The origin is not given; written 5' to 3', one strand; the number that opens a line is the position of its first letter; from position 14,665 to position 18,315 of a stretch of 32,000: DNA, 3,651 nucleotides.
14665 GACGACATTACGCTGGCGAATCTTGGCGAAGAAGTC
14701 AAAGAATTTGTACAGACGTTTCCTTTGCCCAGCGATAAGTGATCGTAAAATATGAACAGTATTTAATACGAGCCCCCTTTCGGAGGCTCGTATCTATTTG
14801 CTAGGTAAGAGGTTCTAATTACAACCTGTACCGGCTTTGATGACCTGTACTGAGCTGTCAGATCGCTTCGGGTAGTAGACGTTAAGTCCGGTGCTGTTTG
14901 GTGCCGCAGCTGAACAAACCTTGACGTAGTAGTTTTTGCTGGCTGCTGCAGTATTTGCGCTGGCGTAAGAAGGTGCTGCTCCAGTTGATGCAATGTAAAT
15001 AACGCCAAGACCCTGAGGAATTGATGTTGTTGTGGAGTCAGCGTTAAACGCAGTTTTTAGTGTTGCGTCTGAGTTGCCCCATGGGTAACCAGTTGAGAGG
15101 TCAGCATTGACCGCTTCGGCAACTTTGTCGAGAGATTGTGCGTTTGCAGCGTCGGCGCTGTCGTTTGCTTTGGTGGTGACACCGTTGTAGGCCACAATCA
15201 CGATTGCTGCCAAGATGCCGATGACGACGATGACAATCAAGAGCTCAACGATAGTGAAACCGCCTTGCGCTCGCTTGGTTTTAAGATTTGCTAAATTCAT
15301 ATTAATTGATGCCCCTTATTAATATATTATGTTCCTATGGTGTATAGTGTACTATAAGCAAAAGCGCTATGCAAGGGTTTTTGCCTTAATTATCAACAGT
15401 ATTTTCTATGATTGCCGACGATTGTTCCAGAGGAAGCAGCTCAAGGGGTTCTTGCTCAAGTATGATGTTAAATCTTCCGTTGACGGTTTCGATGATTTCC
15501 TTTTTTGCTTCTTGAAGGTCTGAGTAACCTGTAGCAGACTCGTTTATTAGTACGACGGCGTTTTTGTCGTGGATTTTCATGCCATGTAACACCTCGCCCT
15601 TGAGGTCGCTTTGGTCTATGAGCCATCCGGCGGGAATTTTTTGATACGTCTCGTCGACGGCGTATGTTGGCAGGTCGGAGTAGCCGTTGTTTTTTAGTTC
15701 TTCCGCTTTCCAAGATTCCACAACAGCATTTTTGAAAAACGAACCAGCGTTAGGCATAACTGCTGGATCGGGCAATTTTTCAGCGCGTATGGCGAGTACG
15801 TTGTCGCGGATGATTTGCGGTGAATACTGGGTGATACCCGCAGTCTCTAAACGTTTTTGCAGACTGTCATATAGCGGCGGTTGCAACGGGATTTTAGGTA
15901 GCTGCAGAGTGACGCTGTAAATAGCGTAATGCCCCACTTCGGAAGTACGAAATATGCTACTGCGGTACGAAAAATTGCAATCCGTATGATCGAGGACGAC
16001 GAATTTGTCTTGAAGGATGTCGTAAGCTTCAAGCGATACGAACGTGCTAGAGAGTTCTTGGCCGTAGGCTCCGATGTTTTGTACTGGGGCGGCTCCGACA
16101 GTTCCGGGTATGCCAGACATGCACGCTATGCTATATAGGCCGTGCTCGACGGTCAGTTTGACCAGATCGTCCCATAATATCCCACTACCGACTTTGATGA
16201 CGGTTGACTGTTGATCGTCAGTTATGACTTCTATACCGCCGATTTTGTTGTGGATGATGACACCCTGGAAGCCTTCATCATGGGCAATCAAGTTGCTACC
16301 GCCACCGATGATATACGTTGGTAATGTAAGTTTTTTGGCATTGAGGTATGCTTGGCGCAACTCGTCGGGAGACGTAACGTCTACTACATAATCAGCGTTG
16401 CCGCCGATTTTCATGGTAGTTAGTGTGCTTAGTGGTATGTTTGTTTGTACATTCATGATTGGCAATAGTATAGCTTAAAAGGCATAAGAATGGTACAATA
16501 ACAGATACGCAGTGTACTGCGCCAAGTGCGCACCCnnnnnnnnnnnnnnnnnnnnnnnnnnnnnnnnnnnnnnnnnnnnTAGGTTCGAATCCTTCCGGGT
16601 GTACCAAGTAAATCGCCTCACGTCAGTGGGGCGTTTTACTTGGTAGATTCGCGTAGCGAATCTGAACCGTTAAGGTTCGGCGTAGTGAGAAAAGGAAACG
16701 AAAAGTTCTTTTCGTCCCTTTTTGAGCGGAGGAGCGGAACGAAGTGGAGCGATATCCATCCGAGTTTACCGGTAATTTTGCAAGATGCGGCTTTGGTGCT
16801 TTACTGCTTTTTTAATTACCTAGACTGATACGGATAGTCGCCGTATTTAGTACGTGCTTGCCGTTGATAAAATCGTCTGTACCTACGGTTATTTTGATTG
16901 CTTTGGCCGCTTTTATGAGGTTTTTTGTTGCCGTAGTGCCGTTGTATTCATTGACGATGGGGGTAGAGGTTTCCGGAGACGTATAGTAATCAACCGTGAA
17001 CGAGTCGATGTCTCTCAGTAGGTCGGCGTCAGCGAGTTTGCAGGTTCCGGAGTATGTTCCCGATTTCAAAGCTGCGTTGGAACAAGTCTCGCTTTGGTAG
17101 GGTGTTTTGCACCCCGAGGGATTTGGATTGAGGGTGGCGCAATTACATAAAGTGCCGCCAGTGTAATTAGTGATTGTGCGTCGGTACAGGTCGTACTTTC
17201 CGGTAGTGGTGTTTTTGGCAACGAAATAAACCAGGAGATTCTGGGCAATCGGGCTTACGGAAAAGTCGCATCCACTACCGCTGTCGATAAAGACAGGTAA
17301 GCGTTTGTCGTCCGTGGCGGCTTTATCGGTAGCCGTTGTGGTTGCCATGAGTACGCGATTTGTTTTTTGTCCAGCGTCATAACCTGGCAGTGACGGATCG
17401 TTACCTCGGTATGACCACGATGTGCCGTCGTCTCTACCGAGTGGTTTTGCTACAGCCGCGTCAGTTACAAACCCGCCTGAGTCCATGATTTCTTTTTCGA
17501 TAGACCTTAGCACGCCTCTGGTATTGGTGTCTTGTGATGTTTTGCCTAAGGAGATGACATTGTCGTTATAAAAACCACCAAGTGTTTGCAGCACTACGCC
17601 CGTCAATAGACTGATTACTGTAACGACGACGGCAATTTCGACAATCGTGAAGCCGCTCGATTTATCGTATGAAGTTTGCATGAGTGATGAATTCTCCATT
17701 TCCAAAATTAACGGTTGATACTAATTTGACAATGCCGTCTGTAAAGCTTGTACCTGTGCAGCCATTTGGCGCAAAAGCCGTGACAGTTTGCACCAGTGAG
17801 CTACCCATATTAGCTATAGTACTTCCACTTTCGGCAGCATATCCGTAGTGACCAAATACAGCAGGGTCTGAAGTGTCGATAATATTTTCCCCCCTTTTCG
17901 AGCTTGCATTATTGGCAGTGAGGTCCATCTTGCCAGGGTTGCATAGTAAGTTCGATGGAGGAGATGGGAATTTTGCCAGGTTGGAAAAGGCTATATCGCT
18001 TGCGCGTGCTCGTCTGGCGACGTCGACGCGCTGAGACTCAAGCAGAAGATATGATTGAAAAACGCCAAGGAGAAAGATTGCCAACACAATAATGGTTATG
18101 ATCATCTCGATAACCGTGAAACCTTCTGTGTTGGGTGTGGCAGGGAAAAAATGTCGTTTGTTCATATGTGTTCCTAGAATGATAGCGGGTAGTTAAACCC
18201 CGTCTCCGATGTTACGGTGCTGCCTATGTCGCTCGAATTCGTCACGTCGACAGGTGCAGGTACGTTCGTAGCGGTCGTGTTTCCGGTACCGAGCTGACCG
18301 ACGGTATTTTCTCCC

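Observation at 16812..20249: Minor-pilin module 1: a PilX-like pseudopilin carrying a seven-repeat RCC1-type domain, a candidate pilus-tip adhesin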

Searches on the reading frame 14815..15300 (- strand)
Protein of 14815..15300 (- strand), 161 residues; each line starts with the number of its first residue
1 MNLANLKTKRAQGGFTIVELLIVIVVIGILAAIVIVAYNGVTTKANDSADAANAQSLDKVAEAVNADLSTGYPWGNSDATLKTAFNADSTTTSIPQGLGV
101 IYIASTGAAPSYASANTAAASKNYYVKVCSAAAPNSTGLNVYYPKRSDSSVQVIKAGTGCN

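Call 4: search_protein_families(library=pfam, proteins=[window:14815-15300:-], max_evalue=0.1)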
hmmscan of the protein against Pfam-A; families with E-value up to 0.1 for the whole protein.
window:14815-15300:- (161 aa): 3 families
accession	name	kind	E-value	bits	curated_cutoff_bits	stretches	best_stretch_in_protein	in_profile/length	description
PF07963.17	N_methyl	-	2.1e-07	30.7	21.2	1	9-34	1-26/27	Prokaryotic N-terminal methylation motif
PF23906.1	DUF7248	-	0.037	14.5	27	1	14-41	9-36/58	Family of unknown function (DUF7248)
PF25686.1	Betaherpes_U91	-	0.042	13.7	27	1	11-60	9-59/157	Betaherpesvirus U91 protein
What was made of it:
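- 14815..15300 (-): Major-pilin-like gene of 161 aa, outside the finding's coordinates, at the position of TM7x pilA2 next to glyA. N_methyl E 2e-7 (call 4).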

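Call 5: search_protein_families(library=ncbifam, proteins=[window:14815-15300:-], max_evalue=1)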
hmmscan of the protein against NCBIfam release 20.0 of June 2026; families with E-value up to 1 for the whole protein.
window:14815-15300:- (161 aa): 17 families
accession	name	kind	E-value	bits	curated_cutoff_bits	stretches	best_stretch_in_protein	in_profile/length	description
TIGR01710.1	typeII_sec_gspG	equivalog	1.6e-07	31.4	88.85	1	14-68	2-56/134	type II secretion system major pseudopilin GspG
TIGR01708.2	typeII_sec_gspH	equivalog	3.2e-07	30.5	80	1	12-49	1-40/169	type II secretion system minor pseudopilin GspH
NF007862.0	PRK10574.1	equivalog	9.8e-07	29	138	1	11-45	3-37/145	prepilin peptidase-dependent pilin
TIGR02532.1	IV_pilin_GFxxxE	domain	3.6e-06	26.6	16.3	1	12-35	1-24/24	prepilin-type N-terminal cleavage/methylation domain-containing protein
NF041775.1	typeIV_PilA_Myxo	equivalog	1.5e-05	25.1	400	1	13-57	11-55/214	type IV pilin protein PilA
NF040999.1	pilin_ComGC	equivalog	5.2e-05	23.4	75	1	13-60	2-49/84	competence type IV pilus major pilin ComGC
TIGR02596.1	TIGR02596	subfamily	0.00033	20.8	70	1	15-47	1-32/196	Verru_Chthon cassette protein D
NF007800.0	PRK10506.1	equivalog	0.013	15.3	158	1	8-36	4-32/163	prepilin peptidase-dependent protein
NF042931.1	SAG1386_EF1546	equivalog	0.017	15.2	80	1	17-90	30-100/158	SAG1386/EF1546 family surface-associated protein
NF038303.1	EPS_HpsB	equivalog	0.018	15.1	150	1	12-34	2-25/211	hormogonium polysaccharide secretion pseudopilin HpsB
TIGR02599.1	TIGR02599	subfamily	0.027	13.7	256.5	1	14-69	1-57/361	Verru_Chthon cassette protein C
NF038304.1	EPS_HpsC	equivalog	0.034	13.7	200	1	5-68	13-77/318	hormogonium polysaccharide secretion pseudopilin HpsC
NF040982.1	ComGD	equivalog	0.086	13.3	70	1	14-40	3-29/139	competence type IV pilus minor pilin ComGD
NF005826.1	PRK07718.1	equivalog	0.12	12.3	140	1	20-62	10-48/143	flagellar basal body-associated protein FliL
TIGR01711.1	gspJ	equivalog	0.13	12.1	64.85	1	13-48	1-36/192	type II secretion system minor pseudopilin GspJ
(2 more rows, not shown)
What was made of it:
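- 14815..15300 (-): GspG and PilA-type N-terminal hits (call 5).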

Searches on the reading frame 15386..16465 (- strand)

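Call 62: search_protein_families(library=pfam, proteins=[window:15386-16465:-], max_evalue=0.001)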
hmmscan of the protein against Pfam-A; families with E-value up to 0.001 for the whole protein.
window:15386-16465:- (359 aa): 2 families
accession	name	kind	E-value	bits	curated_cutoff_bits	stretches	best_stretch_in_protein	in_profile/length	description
PF01565.28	FAD_binding_4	-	8.2e-20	71.4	26.4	1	25-147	2-128/139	FAD binding domain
PF02873.21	MurB_C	-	5.8e-18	65.4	27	1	219-340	2-96/99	UDP-N-acetylenolpyruvoylglucosamine reductase, C-terminal domain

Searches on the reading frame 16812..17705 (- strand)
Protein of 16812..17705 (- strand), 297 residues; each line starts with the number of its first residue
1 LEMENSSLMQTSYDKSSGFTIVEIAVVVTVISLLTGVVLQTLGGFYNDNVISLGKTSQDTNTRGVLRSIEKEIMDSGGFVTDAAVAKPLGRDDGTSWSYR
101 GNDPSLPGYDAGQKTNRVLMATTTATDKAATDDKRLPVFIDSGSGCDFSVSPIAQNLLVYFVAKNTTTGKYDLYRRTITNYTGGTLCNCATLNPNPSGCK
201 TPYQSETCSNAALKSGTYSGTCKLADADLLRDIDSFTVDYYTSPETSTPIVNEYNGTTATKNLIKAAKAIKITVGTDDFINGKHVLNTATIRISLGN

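Call 4: search_protein_families(library=pfam, proteins=[window:16812-17705:-], max_evalue=0.1)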
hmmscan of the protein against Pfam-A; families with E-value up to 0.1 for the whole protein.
window:16812-17705:- (297 aa): 2 families
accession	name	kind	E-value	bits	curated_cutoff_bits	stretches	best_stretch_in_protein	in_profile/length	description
PF07963.17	N_methyl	-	0.00038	20.4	21.2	1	15-39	3-27/27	Prokaryotic N-terminal methylation motif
PF23489.1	V-ATPase_su_f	-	0.05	14.2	27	0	25-61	10-46/78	V-type proton ATPase subunit f-like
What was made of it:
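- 16812..17699 (-): Minor pilin of 295 aa (297 aa from the TTG at 17705) (G|FTIVEI, Glu5 present) with a cluster of five Cys at residues 187-222. N_methyl at 20.4 bits, just below Pfam's 21.2 cut-off, E 3.8e-4 (call 4).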

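Call 5: search_protein_families(library=ncbifam, proteins=[window:16812-17705:-], max_evalue=1)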
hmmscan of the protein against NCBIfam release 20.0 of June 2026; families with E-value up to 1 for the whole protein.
window:16812-17705:- (297 aa): 6 families
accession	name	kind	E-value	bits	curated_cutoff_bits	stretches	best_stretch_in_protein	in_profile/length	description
TIGR01708.2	typeII_sec_gspH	equivalog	0.0002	21.4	80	1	16-46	1-31/169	type II secretion system minor pseudopilin GspH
TIGR01710.1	typeII_sec_gspG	equivalog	0.012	15.6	88.85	1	17-42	1-26/134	type II secretion system major pseudopilin GspG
NF007862.0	PRK10574.1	equivalog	0.035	14.2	138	1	15-40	3-28/145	prepilin peptidase-dependent pilin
TIGR02532.1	IV_pilin_GFxxxE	domain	0.04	13.8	16.3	1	17-39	2-24/24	prepilin-type N-terminal cleavage/methylation domain-containing protein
NF007800.0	PRK10506.1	equivalog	0.17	11.7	158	1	10-40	2-32/163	prepilin peptidase-dependent protein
TIGR02599.1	TIGR02599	subfamily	0.17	11.1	256.5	1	18-72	1-55/361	Verru_Chthon cassette protein C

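Call 68: search_solved_structures(query=A4, max_evalue=10)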
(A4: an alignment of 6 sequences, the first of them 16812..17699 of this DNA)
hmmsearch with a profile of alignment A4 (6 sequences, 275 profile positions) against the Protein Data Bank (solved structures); distinct sequences matched with E-value up to 10: 32.
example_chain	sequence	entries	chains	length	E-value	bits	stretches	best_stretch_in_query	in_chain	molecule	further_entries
9egp_A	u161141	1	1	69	6.8e-06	28.9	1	9-62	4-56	Geopilin domain 1 protein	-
7tgg_A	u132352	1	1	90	7.5e-06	28.7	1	3-64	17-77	Geopilin domain 1 protein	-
8pfb_G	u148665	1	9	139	0.0013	21.4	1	16-54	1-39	Type IV pilin PilE1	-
9laa_A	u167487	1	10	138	0.0052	19.4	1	9-36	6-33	Type IV pilin protein PilA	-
2m7g_A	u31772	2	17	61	0.0073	18.9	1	16-64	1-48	Geopilin domain 1 protein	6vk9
6xxd_A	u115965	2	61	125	0.0085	18.7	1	16-58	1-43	PilA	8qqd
9lab_B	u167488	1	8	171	0.0098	18.5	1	11-46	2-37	MSHA major pilin subunit MshA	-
8tj2_C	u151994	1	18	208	0.027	17.1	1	16-56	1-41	Type IV major pilin protein PilA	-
9lj7_A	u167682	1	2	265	0.027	17.1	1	106-181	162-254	Leaf-branch compost cutinase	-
6xxe_A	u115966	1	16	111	0.049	16.2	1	16-51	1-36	Uncharacterized protein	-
5wda_A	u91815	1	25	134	0.052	16.2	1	16-51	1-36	General secretion pathway protein G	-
8qqj_J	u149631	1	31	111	0.082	15.5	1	16-50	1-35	Type IV narrow pilus major component PilA5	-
9qys_A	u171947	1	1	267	0.22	14.1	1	106-182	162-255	Leaf-branch compost cutinase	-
7w44_A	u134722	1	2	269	0.26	13.8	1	106-187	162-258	Leaf-branch compost cutinase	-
9qyp_C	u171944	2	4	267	0.37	13.3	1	106-182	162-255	Leaf-branch compost cutinase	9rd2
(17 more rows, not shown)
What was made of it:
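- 16812..17699 (-): The profile hits pilin alpha1 helices in the PDB, best E 7e-6 (call 68).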

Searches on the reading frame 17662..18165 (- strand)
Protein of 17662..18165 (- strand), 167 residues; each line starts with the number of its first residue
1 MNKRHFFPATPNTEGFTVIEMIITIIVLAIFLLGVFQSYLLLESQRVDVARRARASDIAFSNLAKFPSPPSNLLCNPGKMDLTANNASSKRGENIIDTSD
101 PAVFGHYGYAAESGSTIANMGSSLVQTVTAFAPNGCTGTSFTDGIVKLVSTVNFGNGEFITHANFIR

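Call 4: search_protein_families(library=pfam, proteins=[window:17662-18165:-], max_evalue=0.1)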
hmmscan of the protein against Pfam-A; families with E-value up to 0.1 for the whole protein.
window:17662-18165:- (167 aa): 1 family
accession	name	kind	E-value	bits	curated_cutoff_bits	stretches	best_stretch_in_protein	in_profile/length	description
PF07963.17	N_methyl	-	8.1e-05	22.5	21.2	1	14-36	5-27/27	Prokaryotic N-terminal methylation motif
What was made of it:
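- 17662..18165 (-): Minor pilin of 167 aa (G|FTVIEM, Glu5 present), the counterpart of TM7x PilV2. Pfam N_methyl (call 4).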

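Call 5: search_protein_families(library=ncbifam, proteins=[window:17662-18165:-], max_evalue=1)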
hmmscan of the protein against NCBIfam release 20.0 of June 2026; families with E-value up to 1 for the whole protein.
window:17662-18165:- (167 aa): 10 families
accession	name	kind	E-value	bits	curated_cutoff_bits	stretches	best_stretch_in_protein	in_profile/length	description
NF038303.1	EPS_HpsB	equivalog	0.0011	19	150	1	13-59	2-48/211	hormogonium polysaccharide secretion pseudopilin HpsB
TIGR02532.1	IV_pilin_GFxxxE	domain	0.0027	17.5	16.3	1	15-35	3-23/24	prepilin-type N-terminal cleavage/methylation domain-containing protein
NF040999.1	pilin_ComGC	equivalog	0.0071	16.5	75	1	14-33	2-21/84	competence type IV pilus major pilin ComGC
NF007848.0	PRK10557.1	equivalog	0.013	14.8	120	1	12-56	9-53/192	prepilin peptidase-dependent protein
TIGR02523.1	type_IV_pilV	equivalog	0.021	15.3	52.2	1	14-59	2-47/139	type IV pilus modification protein PilV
TIGR01711.1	gspJ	equivalog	0.031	14.1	64.85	1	15-58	2-46/192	type II secretion system minor pseudopilin GspJ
NF040982.1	ComGD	equivalog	0.043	14.2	70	1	14-38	2-26/139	competence type IV pilus minor pilin ComGD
NF041002.1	pilin_ComGF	equivalog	0.056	13.7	80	1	14-44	2-32/139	competence type IV pilus minor pilin ComGF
TIGR01708.2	typeII_sec_gspH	equivalog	0.17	11.9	80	1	14-48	2-37/169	type II secretion system minor pseudopilin GspH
TIGR01710.1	typeII_sec_gspG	equivalog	0.25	11.4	88.85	1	15-45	2-31/134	type II secretion system major pseudopilin GspG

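Call 67: search_solved_structures(query=A3, max_evalue=10)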
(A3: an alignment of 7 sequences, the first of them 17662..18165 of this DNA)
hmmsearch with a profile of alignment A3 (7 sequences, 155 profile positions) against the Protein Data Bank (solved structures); distinct sequences matched with E-value up to 10: 11.
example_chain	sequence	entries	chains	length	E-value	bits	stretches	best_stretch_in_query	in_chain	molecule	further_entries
9egp_A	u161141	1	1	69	0.0021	21.5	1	1-50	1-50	Geopilin domain 1 protein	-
9lab_B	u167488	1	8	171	0.01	19.2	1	7-37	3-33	MSHA major pilin subunit MshA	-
7tgg_A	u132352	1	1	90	0.01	19.2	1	1-53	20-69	Geopilin domain 1 protein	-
6xxe_A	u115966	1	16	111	0.011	19.1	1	11-91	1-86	Uncharacterized protein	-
8qqj_J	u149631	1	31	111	0.014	18.8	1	11-91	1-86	Type IV narrow pilus major component PilA5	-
3v7a_F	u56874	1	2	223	0.61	13.5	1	47-135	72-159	5B18 heavy chain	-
8s4k_H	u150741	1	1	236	0.61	13.5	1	45-135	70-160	Fab-2B1 VH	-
8pfb_G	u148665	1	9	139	1.3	12.5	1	11-68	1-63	Type IV pilin PilE1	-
9z7s_B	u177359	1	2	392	1.8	11.9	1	21-82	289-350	Magnesium transporter NIPA2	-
9z6n_A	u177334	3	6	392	1.8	11.9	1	21-82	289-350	Magnesium transporter NIPA2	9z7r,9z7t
9laa_A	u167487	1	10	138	4.1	10.8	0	2-34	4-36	Type IV pilin protein PilA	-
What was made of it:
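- Their profiles hit pilin alpha1 helices in the PDB (calls 67, 68).
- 17662..18165 (-): The family profile hits only pilin alpha1 helices in the PDB (call 67).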
